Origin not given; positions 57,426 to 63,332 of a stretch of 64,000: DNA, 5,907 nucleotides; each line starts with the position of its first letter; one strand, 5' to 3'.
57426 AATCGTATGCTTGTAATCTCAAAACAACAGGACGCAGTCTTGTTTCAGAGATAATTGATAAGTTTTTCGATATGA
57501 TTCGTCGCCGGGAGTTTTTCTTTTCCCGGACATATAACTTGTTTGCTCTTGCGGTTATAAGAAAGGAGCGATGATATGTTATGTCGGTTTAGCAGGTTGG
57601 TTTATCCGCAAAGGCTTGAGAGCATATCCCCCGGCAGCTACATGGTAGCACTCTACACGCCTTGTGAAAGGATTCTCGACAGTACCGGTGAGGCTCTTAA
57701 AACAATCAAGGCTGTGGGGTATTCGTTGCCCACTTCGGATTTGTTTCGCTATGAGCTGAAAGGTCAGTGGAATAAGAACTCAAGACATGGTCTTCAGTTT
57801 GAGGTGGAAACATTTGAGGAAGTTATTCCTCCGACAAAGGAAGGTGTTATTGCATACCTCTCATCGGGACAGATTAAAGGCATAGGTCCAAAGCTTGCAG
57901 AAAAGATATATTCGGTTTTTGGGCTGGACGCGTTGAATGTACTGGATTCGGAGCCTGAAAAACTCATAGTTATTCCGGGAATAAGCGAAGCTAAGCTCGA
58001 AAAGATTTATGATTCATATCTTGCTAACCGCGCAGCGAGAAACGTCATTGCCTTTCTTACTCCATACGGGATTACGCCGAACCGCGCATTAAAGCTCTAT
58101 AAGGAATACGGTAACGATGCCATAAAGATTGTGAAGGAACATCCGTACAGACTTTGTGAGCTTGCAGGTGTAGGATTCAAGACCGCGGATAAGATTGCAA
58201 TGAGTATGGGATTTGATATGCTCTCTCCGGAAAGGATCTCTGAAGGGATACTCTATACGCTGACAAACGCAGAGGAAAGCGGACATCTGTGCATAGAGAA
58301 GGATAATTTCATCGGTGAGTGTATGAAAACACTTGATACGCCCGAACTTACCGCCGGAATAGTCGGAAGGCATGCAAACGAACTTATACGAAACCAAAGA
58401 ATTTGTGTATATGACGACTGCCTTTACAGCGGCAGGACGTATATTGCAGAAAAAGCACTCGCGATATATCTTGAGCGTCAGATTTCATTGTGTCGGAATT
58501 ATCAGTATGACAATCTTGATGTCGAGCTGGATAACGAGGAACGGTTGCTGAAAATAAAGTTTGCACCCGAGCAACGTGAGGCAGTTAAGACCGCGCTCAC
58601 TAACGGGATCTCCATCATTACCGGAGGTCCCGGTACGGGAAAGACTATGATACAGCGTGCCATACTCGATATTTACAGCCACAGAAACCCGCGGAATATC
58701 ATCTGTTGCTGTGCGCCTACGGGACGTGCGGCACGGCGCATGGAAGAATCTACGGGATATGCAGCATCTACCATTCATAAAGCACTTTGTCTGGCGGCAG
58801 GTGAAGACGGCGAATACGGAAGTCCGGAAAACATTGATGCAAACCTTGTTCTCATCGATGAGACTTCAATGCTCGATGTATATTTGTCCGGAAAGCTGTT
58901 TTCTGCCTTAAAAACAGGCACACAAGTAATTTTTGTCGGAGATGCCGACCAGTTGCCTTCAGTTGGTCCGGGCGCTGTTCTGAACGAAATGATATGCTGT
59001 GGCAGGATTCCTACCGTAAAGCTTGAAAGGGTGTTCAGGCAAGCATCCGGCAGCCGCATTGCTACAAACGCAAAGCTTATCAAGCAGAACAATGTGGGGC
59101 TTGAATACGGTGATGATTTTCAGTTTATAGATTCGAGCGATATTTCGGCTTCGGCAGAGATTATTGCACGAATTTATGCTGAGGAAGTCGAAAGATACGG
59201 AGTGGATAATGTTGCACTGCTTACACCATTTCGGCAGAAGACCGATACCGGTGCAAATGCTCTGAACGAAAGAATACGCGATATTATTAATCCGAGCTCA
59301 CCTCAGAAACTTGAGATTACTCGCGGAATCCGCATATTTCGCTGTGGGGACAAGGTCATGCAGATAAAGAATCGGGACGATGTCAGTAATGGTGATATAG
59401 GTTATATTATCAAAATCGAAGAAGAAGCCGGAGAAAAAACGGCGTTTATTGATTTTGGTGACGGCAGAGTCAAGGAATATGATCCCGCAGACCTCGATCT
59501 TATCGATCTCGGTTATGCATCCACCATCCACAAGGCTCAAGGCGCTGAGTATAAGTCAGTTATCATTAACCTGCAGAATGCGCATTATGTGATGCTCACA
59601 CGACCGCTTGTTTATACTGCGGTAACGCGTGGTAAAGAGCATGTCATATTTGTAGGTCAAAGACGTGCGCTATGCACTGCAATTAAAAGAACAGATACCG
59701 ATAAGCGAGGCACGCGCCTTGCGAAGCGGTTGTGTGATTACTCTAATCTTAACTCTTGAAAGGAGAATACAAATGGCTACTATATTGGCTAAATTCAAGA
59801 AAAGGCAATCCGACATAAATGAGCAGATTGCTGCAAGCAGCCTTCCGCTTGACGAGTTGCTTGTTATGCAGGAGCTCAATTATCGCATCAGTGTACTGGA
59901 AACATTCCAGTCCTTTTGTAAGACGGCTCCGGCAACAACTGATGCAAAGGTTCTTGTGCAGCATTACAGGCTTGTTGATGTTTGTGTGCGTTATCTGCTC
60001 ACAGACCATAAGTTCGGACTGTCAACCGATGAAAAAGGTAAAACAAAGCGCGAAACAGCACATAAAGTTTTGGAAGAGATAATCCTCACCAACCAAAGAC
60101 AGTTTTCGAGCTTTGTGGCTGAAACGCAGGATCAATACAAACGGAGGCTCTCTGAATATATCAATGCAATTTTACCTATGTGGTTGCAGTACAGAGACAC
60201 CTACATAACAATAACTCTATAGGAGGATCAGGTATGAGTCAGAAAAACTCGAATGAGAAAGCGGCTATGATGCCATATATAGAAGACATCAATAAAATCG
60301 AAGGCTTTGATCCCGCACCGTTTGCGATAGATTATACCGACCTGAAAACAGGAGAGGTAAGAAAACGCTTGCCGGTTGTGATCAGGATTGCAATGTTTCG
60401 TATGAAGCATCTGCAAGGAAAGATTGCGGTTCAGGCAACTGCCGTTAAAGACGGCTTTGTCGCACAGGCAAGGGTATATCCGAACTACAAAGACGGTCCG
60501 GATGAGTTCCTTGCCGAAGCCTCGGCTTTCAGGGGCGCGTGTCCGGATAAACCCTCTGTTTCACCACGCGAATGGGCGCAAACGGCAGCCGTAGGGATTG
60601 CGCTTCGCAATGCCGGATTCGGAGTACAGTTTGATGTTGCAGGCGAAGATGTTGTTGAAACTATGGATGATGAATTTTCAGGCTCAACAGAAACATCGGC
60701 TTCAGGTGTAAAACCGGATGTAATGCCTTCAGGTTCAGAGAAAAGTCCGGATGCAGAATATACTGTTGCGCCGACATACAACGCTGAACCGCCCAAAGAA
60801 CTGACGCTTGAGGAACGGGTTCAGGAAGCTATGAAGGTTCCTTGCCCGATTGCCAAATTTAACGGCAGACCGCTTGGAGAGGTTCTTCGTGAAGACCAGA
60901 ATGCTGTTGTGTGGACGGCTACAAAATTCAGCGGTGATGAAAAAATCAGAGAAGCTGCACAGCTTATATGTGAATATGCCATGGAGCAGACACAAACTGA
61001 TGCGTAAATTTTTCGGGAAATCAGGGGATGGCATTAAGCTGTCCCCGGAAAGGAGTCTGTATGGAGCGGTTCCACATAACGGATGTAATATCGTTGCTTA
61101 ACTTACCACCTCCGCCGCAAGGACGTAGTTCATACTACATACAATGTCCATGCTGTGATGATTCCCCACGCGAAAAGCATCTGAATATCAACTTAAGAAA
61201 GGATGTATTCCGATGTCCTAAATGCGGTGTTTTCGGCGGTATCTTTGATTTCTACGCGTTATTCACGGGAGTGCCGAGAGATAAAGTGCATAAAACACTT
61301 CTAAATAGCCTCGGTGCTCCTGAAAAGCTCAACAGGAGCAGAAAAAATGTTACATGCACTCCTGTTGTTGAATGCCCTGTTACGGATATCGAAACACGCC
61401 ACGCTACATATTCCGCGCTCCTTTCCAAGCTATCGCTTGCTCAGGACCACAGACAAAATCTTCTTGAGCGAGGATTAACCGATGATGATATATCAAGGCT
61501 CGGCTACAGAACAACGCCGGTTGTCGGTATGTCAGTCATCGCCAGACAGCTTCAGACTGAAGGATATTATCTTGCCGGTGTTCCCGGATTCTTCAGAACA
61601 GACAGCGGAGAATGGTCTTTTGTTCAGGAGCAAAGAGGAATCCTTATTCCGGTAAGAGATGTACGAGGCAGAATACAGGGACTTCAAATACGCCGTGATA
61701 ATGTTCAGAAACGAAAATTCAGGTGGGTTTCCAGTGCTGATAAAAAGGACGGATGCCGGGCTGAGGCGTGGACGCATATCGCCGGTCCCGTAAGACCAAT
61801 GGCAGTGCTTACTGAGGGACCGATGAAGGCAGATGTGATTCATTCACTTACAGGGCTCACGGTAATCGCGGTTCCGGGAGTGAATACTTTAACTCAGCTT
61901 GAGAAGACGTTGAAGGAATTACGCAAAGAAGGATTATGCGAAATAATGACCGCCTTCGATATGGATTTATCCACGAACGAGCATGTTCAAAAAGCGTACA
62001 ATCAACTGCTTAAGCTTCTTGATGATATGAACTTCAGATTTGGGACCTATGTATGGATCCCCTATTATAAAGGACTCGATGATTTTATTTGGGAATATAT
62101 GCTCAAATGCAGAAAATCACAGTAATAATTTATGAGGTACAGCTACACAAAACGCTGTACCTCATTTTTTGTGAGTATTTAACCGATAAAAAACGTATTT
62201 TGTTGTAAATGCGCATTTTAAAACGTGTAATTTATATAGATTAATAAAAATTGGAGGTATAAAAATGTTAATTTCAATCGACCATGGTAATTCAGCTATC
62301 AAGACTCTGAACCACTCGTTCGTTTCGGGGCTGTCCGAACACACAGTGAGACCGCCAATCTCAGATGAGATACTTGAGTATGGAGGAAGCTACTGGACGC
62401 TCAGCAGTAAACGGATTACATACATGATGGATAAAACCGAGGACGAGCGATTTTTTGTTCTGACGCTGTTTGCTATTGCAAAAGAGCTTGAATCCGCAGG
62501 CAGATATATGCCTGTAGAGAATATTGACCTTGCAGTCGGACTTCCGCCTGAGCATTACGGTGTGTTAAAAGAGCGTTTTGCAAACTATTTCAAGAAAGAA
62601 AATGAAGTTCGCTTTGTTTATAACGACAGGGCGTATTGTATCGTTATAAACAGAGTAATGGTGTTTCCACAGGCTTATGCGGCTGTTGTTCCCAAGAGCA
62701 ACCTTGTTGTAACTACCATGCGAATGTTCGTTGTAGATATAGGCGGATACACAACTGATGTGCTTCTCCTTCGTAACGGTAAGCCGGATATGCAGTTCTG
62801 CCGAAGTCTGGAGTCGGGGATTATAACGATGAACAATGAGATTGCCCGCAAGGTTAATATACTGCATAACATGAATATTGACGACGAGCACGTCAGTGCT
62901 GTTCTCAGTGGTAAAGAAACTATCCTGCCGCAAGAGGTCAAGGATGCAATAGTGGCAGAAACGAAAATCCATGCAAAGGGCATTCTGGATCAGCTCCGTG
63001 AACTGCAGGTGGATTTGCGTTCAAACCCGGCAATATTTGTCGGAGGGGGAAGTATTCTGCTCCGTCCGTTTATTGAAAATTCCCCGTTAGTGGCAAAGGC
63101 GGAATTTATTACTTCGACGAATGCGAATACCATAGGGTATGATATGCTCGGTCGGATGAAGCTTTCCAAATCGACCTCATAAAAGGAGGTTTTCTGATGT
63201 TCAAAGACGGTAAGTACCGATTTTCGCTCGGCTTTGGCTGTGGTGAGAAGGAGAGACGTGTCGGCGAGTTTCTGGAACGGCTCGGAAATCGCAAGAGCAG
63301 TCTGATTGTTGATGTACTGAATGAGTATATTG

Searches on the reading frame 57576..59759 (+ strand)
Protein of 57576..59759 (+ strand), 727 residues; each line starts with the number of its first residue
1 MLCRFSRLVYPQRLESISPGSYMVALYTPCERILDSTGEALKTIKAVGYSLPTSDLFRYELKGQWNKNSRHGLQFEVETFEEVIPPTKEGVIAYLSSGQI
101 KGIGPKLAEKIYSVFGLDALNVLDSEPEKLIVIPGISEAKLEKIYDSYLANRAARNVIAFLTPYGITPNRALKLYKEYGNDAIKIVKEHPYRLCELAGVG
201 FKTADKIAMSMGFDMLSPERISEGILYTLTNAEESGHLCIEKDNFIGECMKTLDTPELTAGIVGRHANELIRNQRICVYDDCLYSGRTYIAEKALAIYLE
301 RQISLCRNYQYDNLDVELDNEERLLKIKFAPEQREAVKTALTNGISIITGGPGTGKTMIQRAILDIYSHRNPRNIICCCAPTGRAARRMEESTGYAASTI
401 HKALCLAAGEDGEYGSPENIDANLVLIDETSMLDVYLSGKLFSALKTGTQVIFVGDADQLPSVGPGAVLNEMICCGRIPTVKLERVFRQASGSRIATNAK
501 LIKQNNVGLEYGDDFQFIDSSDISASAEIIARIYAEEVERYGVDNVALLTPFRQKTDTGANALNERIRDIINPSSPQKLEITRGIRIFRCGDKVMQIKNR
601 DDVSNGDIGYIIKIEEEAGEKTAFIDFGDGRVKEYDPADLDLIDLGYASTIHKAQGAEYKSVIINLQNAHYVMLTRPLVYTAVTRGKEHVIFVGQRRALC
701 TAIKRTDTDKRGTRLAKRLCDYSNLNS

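Call 14: search_protein_families(library=pfam, proteins=[window:57576-59759:+], max_evalue=0.01)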
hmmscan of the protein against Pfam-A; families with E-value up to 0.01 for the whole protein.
window:57576-59759:+ (727 aa): 15 families
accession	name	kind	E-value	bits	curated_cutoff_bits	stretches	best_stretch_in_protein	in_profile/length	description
PF13245.12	AAA_19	-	4.8e-39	134.1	25.1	1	333-465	1-134/134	AAA domain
PF13604.12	AAA_30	-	9.6e-38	130.3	27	1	330-508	3-174/191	AAA domain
PF14490.11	HHH_RecD2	-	2.3e-35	120.8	27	1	151-239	2-92/92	ATP-dependent RecD2 DNA helicase HHH domain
PF18335.7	SH3_13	-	4.3e-18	65.3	41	1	563-627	1-65/65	ATP-dependent RecD-like DNA helicase SH3 domain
PF14520.12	HHH_5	-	7.8e-14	52.3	27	2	99-146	6-53/57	Helix-hairpin-helix domain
PF13538.12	UvrD_C_2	-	2.7e-13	50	27.4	1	646-693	2-52/52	UvrD-like helicase C-terminal domain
PF13086.12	AAA_11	-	3e-07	30.9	27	1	331-385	4-64/257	AAA domain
PF01443.25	Viral_helicase1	-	4.2e-07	30.5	21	1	638-693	178-227/228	Viral superfamily 1 RNA helicase core domain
PF23139.1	OB_YrrC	-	1.8e-06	28.2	27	1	42-85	33-76/76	ATP-dependent DNA helicase YrrC, OB-fold domain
PF00580.27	UvrD-helicase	-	1e-05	25.8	23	1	331-391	3-63/271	UvrD/REP helicase N-terminal domain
PF00633.29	HHH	-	3.8e-05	23.7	24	0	99-113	15-29/30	Helix-hairpin-helix motif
PF13401.12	AAA_22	-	0.0001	23.1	27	1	342-460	4-96/130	AAA domain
PF05970.20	PIF1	-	0.00038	20.5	25.9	1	343-503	22-203/223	PIF1-like helicase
PF20720.3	nSTAND3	-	0.00049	20.3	27.2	1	334-370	8-44/155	Novel STAND NTPase 3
PF10391.15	DNA_pol_lambd_f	-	0.0064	16.7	29.8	0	498-516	33-51/51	Fingers domain of DNA polymerase lambda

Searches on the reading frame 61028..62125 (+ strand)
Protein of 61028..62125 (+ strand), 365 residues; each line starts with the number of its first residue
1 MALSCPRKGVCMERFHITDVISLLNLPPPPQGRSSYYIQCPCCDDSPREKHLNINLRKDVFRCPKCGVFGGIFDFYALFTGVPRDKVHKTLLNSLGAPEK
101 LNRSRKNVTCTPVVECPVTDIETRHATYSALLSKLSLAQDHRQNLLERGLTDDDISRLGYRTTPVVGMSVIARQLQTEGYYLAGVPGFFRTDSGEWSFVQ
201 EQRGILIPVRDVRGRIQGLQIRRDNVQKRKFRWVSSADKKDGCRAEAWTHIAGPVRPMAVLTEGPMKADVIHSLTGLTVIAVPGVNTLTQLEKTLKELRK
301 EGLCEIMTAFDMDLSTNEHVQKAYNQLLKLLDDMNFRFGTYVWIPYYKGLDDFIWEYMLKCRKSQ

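Call 41: search_protein_families(library=pfam, proteins=[window:61028-62125:+], max_evalue=0.001)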
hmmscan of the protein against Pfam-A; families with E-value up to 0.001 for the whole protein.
window:61028-62125:+ (365 aa): 1 family
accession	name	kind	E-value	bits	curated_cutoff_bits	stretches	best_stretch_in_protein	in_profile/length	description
PF12965.13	DUF3854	-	3.5e-10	40.3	23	1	260-356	14-125/130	Domain of unknown function (DUF3854)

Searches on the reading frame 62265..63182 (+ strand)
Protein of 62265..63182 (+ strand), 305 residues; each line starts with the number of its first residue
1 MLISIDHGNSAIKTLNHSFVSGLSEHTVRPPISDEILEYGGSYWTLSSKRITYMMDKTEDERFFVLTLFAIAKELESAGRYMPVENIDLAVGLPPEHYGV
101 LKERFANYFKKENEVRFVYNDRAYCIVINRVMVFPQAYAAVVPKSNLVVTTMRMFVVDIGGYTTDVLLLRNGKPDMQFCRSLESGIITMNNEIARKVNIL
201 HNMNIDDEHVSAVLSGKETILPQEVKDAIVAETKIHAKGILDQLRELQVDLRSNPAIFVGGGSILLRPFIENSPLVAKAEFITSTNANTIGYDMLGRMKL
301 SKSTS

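Call 41: search_protein_families(library=pfam, proteins=[window:62265-63182:+], max_evalue=0.001)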
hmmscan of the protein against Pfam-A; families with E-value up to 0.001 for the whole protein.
window:62265-63182:+ (305 aa): 3 families
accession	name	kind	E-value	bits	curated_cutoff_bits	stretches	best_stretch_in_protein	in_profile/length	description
PF17989.7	ALP_N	-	1.3e-11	45.4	26.3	1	52-138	64-147/148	Actin like proteins N terminal domain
PF21522.3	MreB-like_C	-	8.3e-11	43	27.8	1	156-270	1-121/123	Archaeal actin homologue MreB-like, C-terminal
PF22128.2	Alp7A_like_C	-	0.00066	19.9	22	0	155-173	3-21/156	Alp7A C-terminal domain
